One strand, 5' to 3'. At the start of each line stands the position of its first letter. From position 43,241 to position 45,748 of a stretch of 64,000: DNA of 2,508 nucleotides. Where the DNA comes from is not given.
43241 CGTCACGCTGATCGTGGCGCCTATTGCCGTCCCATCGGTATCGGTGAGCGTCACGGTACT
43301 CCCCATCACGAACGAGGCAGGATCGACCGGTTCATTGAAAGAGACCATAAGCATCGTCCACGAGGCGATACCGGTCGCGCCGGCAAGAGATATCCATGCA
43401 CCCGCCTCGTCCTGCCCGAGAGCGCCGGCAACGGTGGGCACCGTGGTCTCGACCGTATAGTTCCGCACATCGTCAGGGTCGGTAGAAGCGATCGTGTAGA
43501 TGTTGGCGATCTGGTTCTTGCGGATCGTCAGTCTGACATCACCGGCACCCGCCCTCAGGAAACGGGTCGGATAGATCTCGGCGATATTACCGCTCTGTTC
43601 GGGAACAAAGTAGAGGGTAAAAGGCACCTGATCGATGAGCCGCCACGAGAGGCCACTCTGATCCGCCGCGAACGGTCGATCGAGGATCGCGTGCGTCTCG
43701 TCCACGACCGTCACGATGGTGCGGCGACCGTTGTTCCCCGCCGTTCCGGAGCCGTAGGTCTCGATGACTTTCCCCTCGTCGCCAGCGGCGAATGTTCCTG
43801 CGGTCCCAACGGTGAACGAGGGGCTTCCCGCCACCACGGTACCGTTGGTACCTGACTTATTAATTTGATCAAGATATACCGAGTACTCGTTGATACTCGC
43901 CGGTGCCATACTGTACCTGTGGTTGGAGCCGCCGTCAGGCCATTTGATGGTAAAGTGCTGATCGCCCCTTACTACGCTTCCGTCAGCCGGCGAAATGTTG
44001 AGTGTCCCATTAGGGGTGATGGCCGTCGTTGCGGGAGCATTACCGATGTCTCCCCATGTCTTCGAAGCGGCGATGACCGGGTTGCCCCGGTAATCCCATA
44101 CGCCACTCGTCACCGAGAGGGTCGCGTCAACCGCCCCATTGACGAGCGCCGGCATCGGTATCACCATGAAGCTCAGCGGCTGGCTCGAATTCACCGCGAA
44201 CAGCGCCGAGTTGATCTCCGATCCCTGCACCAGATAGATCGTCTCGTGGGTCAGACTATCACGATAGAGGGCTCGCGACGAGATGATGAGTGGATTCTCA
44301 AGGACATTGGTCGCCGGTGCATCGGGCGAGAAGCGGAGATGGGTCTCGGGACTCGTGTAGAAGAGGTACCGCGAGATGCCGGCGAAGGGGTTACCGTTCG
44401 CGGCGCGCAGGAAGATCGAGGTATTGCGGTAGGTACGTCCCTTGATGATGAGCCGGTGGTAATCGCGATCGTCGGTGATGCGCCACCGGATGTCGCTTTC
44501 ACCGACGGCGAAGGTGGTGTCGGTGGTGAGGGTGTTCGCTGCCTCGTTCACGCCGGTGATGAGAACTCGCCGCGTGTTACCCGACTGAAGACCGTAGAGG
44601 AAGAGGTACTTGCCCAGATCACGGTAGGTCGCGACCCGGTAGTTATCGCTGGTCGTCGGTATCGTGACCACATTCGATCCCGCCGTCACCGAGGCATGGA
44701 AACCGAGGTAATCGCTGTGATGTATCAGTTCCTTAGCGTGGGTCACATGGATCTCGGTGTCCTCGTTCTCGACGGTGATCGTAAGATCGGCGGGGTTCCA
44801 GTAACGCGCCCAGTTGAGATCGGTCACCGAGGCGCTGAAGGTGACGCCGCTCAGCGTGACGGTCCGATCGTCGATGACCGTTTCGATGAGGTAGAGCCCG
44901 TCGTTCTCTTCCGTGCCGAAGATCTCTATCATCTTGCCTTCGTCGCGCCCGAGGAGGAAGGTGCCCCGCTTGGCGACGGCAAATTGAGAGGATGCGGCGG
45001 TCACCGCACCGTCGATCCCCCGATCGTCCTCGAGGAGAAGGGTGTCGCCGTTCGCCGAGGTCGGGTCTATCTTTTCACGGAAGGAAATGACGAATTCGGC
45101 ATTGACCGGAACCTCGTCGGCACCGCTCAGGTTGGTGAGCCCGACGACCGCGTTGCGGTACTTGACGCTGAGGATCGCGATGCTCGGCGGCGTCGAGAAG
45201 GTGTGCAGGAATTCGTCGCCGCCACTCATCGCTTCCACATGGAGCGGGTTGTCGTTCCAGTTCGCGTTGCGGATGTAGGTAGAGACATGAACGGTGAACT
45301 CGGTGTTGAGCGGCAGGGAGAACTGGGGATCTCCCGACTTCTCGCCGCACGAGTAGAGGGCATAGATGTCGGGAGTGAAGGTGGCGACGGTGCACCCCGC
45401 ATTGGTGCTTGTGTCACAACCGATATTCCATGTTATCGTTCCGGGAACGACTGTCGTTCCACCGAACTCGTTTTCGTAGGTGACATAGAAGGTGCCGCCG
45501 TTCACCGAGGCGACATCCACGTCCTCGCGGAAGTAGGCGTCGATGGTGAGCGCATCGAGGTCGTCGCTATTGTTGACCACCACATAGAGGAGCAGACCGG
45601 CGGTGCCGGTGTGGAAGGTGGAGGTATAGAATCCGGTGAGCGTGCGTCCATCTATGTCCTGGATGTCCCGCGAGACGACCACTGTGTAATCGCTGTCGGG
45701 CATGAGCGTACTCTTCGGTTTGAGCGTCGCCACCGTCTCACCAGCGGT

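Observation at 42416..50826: Minus-strand surface cluster: Ig-like lipoprotein, OMP and a 2284-aa giant Ig-like repeat lipoprotein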

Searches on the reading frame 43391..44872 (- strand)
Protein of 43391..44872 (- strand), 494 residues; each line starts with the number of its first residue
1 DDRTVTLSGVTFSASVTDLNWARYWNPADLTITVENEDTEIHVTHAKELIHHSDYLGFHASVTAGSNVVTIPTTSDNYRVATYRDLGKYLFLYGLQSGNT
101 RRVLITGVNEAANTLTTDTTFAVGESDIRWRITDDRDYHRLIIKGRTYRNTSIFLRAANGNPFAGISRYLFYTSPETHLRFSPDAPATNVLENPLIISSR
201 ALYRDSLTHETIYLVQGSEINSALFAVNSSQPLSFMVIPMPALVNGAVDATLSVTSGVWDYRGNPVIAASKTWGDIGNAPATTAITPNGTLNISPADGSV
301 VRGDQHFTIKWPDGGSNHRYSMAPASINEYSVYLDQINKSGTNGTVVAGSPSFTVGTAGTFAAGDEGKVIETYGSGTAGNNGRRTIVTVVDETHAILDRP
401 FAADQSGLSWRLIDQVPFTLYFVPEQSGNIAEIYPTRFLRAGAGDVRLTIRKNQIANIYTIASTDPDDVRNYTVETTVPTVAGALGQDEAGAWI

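Call 43: search_protein_families(library=pfam, proteins=[window:43391-44872:-], max_evalue=10)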
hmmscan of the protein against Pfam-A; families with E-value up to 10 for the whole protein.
window:43391-44872:- (494 aa): 1 family
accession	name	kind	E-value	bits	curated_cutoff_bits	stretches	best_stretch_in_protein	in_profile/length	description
PF16369.11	GH43_C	-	0.036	15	23.4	1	87-156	19-75/100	C-terminal lipocalin-like domain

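Call 45: search_protein_representatives(protein=window:43391-44872:-)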
Query: 494 residues. Proteins with E-value up to 0.001 (for the whole library): 46; up to 1e-10: 19; up to 1e-30: 9. The best 46 are listed.
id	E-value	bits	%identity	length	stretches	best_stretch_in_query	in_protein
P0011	3.4e-234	794.4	66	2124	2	1-494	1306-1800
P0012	3.4e-92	326.1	38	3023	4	2-483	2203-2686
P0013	5.5e-82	292.5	39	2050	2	1-489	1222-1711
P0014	2.1e-80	287.2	36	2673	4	1-492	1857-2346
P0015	3.8e-76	273.2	33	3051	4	7-491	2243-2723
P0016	2.0e-67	244.5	37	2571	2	1-492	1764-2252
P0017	2.2e-62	227.8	33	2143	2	11-483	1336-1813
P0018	4.4e-32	127.9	35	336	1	198-482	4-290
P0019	5.6e-32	127.5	38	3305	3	139-334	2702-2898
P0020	2.3e-27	112.3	35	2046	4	138-341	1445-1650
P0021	1.1e-22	96.9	33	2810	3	136-336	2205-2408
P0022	9.4e-20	87.2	36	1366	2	132-358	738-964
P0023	1.7e-18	83.1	32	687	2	120-335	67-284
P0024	2.1e-15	72.9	34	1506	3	140-341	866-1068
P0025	6.1e-15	71.4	33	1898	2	140-338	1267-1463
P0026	9.1e-14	67.5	32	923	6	334-447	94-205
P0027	2.7e-13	65.9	35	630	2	155-313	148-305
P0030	1.3e-10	57.1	31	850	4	356-463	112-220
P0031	5.4e-10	55.1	35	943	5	339-449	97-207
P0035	4.7e-08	48.7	29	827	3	304-453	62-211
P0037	1.5e-07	47.0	33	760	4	335-446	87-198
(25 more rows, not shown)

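Call 46: search_protein_families(library=pfam, proteins=[P0026, P0030, P0031, P0035, P0037, P0022, P0023, P0027, P0018], max_evalue=0.001)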
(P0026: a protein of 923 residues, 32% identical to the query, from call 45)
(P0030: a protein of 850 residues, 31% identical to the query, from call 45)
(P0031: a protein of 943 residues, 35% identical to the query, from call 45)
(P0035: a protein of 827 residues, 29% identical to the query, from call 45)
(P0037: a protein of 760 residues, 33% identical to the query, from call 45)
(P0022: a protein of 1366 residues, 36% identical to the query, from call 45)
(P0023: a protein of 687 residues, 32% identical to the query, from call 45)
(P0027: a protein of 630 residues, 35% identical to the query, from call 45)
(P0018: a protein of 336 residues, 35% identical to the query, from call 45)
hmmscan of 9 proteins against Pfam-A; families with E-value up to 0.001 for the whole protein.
P0026 (923 aa): 0 families

P0030 (850 aa): 0 families

P0031 (943 aa): 0 families

P0035 (827 aa): 1 family
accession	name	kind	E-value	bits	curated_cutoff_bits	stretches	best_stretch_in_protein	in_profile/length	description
PF09684.15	Tail_P2_I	-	0.00039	20.7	20.6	1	395-449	26-81/139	Phage tail protein (Tail_P2_I)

P0037 (760 aa): 0 families

P0022 (1366 aa): 2 families
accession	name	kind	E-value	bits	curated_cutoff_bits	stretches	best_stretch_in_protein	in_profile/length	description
PF13205.12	Big_5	-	3.2e-108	356.1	23.6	8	405-521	5-105/105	Bacterial Ig-like domain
PF04234.18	CopC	-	3.9e-09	37.8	23.3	0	149-187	4-42/92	CopC domain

P0023 (687 aa): 1 family
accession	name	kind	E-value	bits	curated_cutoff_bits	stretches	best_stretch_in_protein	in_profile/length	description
PF13205.12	Big_5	-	7.2e-40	136.4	23.6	3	463-571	1-95/105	Bacterial Ig-like domain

P0027 (630 aa): 1 family
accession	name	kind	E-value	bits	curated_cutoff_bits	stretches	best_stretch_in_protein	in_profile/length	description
PF13205.12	Big_5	-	1.8e-25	90.1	23.6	2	430-519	14-104/105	Bacterial Ig-like domain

P0018 (336 aa): 0 families

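Call 49: search_protein_families(library=phrogs, proteins=[P0026, P0030, P0035, window:43391-44872:-], max_evalue=0.01)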
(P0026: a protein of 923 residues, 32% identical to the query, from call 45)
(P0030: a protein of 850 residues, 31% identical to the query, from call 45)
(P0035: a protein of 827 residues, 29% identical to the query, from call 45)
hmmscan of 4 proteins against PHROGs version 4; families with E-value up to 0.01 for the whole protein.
P0026 (923 aa): 1 family
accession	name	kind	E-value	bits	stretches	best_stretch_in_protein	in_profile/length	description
phrog_32881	-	moron, auxiliary metabolic gene and host takeover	1.7e-05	24.4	1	227-289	140-204/690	pectin lyase activity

P0030 (850 aa): 0 families

P0035 (827 aa): 1 family
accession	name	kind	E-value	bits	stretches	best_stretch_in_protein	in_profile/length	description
phrog_32881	-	moron, auxiliary metabolic gene and host takeover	2.7e-08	33.7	0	323-410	141-226/690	pectin lyase activity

window:43391-44872:- (494 aa): 0 families

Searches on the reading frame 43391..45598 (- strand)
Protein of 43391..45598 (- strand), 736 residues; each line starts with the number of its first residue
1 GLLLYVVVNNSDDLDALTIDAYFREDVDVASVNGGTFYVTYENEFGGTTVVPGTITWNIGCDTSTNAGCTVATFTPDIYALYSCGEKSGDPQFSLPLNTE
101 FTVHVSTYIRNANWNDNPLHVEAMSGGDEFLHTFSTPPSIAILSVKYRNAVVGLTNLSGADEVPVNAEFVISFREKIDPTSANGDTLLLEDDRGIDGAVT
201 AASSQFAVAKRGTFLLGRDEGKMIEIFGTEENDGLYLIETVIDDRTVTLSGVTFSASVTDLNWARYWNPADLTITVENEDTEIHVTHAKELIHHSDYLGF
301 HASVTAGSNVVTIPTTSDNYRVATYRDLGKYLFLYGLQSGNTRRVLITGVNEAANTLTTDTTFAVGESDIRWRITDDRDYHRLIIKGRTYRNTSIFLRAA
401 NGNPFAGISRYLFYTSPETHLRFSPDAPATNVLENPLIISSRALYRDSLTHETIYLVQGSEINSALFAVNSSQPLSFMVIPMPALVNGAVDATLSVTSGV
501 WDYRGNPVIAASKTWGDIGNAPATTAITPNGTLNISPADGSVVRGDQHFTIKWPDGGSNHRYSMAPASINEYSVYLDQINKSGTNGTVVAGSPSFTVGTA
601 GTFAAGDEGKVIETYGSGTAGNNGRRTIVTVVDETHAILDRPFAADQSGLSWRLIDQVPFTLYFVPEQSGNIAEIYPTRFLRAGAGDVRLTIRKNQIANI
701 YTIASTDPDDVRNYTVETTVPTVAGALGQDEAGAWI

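Call 29: find_homologous_proteins(query=window:43391-45598:-, max_evalue=0.001)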
Query window:43391-45598:- (736 aa): 1 proteins with E <= 0.001 among 8000 candidates.
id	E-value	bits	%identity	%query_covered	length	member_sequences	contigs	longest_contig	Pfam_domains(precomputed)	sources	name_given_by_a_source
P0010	0.0e+0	1222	72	100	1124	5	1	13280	PF13205.13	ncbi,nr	ncbi:MAG TPA: Ig-like domain-containing protein, partial [bacterium]|nr:Ig-like domain-containing pr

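Call 44: predict_structure(alignment_id=A2)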
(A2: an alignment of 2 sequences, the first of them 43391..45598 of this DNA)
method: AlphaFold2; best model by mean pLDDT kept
length: 736 residues; sequences in the alignment: 2
mean_pLDDT: 35.4   pTM: 0.22
mean pLDDT of the five models: 35.4, 30.0, 30.0, 29.5, 28.3
residues with pLDDT >= 90: 0; 70-90: 54; 50-70: 80; < 50: 602
segments of 3 or more residues with pLDDT < 50: 1-213, 222-224, 226-235, 255-301, 315-342, 368-580, 618-622, 656-736
pLDDT, mean of each block of 10 residues (from residue 1): 32 35 34 34 31 34 34 27 22 23 22 23 20 20 23 24 26 29 29 28 32 47 45 50 55 45 38 34 28 28 65 48 40 40 56 66 58 36 21 23 27 26 26 26 23 28 25 26 23 25 25 23 22 24 23 24 24 27 68 73 71 60 68 83 71 51 28 25 27 27 28 26 26 28
secondary structure, 60 per line:
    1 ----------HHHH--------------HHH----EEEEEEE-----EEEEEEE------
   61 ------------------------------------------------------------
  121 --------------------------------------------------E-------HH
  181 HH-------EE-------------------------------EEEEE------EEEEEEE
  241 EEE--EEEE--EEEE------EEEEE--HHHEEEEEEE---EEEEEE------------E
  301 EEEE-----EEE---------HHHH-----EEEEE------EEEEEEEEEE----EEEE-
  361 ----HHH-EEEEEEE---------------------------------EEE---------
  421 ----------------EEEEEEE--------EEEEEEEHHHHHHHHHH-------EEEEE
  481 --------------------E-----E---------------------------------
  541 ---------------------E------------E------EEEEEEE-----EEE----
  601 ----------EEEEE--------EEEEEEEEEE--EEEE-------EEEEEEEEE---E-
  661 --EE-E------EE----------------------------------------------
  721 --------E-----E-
elements in order (helices of 4 or more, strands of 3 or more residues): H11-14 E36-42 E48-54 H179-182 E223-227 E234-243 E246-249 E252-255 E262-266 E272-278 E282-287 E300-304 E310-312 H322-325 E331-335 E342-351 E356-359 E369-375 E409-411 E437-443 E452-458 H459-468 E476-480 E582-588 E594-596 E611-615 E624-633 E636-639 E647-655
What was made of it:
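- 43625..43846 (-): Module M3 (aa 1809-1882), third copy of the ~72-aa module. This is the only part of the central AF2 model with pLDDT 68-83 (call 44).
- On Pfam Big_5 (PF13205) bacterial Ig-like domain proteins: The one model that covered Big_5-like sequence (B10 and the first half of B11) had a mean pLDDT of 35 (call 44).
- Tried and rejected: AF2 of the central region, with only 2 sequences in the alignment, failed (mean pLDDT 35, call 44).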

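Call 94: fold_search(model_id=the predicted structure, library=pdb)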
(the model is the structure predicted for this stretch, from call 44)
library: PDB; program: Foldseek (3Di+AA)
matches with E <= 10: 860; with E <= 0.001: 1
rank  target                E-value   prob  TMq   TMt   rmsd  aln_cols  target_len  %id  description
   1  8vjh_B                7.5e-04  0.69  0.10  0.12  30.6       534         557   10  Cryo-EM of tail-tip of bacteriophage Chi (released 2024-10-02)
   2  4hiz_B                8.8e-03  1.00  0.08  0.09   4.2        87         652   15  Phage phi92 endosialidase (released 2014-01-15)
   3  9n71_A                8.8e-03  0.44  0.09  0.21  30.2       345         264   12  Tail tube structure of Acinetobacter baumannii phage Mystique (released 2025-03-19)
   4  8rk3_D                1.8e-02  0.18  0.10  0.13  26.3       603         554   10  Bacteriophage JBD30 baseplate - composite structure (released 2024-08-14)
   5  4hiz_C                1.9e-02  1.00  0.08  0.09   4.3        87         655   15  Phage phi92 endosialidase (released 2014-01-15)
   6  8bke_AAA              2.5e-02  1.00  0.08  0.14   7.2        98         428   12  Crystal structure of the Klebsiella phage KP34p57 capsular depolymerase (released 2023-08-30)
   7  4hiz_A                2.6e-02  1.00  0.08  0.09   4.3        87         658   15  Phage phi92 endosialidase (released 2014-01-15)
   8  8eci_1                2.8e-02  0.97  0.08  0.43  13.7       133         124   22  Arthrobacter phage Bridgette (released 2023-02-01)
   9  9in6_M                2.8e-02  0.82  0.09  0.15  29.7       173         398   16  Capsid of Vibrio cholerae phage mature VP1 (released 2024-08-14)
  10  8vjh_D                2.8e-02  0.63  0.09  0.20  18.8       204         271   12  Cryo-EM of tail-tip of bacteriophage Chi (released 2024-10-02)
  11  8i7r_G3               2.8e-02  0.07  0.07  0.10  45.4       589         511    9  In situ structure of axonemal doublet microtubules in mouse sperm with 48-nm repeat (released 2023-10-11)
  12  8rk3_O                3.1e-02  0.60  0.09  0.20  19.3       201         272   10  Bacteriophage JBD30 baseplate - composite structure (released 2024-08-14)
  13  7k5j_U                3.9e-02  1.00  0.10  0.08   4.8        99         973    8  Structure of an E1-E2-ubiquitin thioester mimetic (released 2021-04-28)
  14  9b5c_A                6.7e-02  0.99  0.10  0.08   4.9       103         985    9  Ubiquitin E1-Ub-E2 tetrahedral transthiolation intermediate mimic (doubly Ub-loaded) - consensus map and model (released 2024-06-05)
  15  1kk0                  7.4e-02  0.11  0.05  0.09  19.3       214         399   14  Structure of the large gamma subunit of initiation factor eIF2 from Pyrococcus abyssi (released 2002-04-10)
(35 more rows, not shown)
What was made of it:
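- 43625..43846 (-): It is a small beta domain that matches locally the small beta-barrel domain of phage endosialidases and depolymerases, and 9n71 and 8eci (call 94).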

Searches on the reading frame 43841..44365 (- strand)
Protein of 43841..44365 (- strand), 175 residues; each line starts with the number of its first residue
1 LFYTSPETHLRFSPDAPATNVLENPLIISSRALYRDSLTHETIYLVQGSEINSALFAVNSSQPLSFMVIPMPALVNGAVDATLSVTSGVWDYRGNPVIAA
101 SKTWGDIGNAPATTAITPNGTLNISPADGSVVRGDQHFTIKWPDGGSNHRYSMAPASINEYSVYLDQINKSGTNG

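Call 105: search_protein_families(library=pfam, proteins=[window:43841-44365:-], max_evalue=1)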
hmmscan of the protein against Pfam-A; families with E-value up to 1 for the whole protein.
seq(175 aa): 0 families

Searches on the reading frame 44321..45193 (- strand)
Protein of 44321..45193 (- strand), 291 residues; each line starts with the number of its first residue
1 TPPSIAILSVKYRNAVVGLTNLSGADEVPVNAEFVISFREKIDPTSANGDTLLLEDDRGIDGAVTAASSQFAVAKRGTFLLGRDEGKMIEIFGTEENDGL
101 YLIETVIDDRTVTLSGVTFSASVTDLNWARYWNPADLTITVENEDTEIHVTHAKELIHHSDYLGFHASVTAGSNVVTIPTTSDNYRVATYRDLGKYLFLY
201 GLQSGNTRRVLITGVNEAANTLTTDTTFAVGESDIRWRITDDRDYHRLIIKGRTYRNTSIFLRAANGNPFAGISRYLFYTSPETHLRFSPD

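Call 105: search_protein_families(library=pfam, proteins=[window:44321-45193:-], max_evalue=1)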
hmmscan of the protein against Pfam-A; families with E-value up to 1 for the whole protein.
seq(291 aa): 2 families
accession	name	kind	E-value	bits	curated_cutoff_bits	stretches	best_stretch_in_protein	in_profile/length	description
PF13205.12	Big_5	-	0.002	19.3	23.6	1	16-61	7-53/105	Bacterial Ig-like domain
PF16369.11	GH43_C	-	0.013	16.4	23.4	1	194-263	19-75/100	C-terminal lipocalin-like domain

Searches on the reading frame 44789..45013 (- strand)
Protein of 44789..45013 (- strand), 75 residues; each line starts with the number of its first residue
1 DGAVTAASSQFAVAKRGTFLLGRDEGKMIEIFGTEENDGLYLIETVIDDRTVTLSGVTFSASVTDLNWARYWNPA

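Call 76: search_solved_structures(query=A4, max_evalue=10, show_alignments=2)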
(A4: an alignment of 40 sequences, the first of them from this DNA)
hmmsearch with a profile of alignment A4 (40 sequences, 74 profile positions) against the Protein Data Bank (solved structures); distinct sequences matched with E-value up to 10: 4.
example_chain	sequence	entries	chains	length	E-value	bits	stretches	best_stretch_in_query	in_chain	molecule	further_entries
8ck1_A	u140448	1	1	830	0.00087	22.2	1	4-56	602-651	Tail Nozzle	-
9n71_B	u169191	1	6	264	0.51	13.4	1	23-60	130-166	Tail tube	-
9spj_O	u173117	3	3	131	0.66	13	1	34-57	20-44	Large ribosomal subunit protein eL14 domain-containing protein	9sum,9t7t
8eci_1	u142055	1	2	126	5.4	10.1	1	4-64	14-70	Decoration protein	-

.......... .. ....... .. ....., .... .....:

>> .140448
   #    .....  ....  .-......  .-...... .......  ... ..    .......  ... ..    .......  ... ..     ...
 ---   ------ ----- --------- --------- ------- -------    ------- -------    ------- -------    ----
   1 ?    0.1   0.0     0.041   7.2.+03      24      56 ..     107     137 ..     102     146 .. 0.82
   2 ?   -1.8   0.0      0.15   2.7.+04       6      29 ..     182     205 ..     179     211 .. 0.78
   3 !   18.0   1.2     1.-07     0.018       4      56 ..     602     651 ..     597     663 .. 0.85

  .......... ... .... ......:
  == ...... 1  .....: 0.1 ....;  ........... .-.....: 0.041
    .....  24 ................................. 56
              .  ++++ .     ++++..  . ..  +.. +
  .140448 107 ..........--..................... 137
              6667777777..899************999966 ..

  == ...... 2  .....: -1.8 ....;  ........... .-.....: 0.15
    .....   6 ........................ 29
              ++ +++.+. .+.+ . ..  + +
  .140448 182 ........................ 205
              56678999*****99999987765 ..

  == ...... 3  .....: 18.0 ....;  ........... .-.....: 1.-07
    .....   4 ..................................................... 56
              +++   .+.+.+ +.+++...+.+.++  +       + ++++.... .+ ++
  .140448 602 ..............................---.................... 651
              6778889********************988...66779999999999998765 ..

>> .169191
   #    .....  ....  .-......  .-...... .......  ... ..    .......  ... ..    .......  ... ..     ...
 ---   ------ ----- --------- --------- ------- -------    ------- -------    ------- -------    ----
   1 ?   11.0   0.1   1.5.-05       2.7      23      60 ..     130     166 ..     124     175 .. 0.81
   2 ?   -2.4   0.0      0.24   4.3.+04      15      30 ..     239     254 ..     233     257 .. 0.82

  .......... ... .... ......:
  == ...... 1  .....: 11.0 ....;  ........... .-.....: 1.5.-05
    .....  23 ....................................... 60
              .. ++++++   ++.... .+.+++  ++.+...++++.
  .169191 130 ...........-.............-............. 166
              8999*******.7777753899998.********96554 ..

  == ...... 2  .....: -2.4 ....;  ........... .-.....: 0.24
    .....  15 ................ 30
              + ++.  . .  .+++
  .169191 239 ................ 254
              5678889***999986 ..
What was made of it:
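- They also match solved phage nozzle, tube and decoration proteins (calls 76, 94). The modules shared with phage tail and decoration proteins suggest binding of external ligands (calls 76, 94).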

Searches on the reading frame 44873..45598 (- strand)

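Call 43: search_protein_families(library=pfam, proteins=[window:44873-45598:-], max_evalue=10)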
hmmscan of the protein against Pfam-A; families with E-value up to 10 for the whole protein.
window:44873-45598:- (242 aa): 1 family
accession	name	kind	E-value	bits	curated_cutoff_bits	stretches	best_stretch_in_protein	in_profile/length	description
PF13205.12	Big_5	-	1.2e-07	32.8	23.6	2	151-196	7-53/105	Bacterial Ig-like domain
